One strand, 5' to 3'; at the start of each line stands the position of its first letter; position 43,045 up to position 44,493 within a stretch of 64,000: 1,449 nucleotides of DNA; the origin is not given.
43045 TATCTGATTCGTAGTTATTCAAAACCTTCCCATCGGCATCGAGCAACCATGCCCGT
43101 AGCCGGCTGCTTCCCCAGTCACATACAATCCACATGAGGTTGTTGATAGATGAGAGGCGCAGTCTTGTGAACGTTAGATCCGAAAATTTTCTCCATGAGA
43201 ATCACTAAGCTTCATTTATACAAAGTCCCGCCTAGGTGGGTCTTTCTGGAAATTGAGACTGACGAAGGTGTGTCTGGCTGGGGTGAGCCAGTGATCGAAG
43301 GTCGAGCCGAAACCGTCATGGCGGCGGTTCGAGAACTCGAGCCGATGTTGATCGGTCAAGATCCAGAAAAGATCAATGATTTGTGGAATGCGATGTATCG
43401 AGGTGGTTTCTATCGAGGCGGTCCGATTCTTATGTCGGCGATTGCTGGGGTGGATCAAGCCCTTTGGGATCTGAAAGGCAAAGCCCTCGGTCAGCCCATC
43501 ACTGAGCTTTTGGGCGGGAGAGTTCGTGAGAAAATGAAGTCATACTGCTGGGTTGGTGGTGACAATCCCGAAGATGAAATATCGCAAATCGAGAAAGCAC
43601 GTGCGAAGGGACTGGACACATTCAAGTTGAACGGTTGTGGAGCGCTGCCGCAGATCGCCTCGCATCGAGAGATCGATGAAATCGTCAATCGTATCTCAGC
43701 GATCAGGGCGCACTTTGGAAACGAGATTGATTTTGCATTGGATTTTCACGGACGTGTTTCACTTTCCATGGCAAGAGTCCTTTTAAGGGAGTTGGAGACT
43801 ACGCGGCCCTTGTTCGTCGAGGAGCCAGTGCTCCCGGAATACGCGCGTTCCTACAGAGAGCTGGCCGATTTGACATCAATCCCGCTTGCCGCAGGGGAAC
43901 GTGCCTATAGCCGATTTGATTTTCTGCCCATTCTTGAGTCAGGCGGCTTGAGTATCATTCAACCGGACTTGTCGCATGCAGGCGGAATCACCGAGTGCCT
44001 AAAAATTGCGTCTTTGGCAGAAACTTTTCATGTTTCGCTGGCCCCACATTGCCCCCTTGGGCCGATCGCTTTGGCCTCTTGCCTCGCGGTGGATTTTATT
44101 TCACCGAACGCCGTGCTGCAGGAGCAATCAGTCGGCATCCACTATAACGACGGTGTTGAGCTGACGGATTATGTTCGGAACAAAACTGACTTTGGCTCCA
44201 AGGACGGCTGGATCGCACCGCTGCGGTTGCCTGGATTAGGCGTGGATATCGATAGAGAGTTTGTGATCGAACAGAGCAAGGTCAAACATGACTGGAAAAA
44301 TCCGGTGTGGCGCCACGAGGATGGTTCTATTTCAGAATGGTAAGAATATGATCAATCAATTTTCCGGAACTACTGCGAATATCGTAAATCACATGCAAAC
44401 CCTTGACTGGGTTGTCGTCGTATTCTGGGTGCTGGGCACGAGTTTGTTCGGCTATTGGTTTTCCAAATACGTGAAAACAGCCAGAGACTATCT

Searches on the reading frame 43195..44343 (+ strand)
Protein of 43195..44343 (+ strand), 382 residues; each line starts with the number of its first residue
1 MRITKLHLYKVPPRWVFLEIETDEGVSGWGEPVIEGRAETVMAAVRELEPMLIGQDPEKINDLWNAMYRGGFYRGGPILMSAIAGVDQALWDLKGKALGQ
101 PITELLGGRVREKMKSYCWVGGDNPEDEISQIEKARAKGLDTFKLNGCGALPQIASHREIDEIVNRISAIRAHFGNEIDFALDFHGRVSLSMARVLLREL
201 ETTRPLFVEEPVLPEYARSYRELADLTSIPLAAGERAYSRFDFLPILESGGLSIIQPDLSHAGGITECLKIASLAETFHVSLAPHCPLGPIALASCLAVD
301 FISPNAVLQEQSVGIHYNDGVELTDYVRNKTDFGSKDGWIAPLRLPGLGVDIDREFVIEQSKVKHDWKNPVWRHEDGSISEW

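Call 57: search_protein_families(library=pfam, proteins=[window:43195-44343:+], max_evalue=0.00001)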
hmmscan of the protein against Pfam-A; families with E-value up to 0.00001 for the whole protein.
window:43195-44343:+ (382 aa): 2 families
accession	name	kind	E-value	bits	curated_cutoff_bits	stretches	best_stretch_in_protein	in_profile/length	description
PF13378.12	MR_MLE_C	-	8.3e-58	196.1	29.4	1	131-355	5-218/219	Enolase C-terminal domain-like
PF02746.21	MR_MLE_N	-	1.1e-28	100.3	22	1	14-107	27-117/117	Mandelate racemase / muconate lactonizing enzyme, N-terminal domain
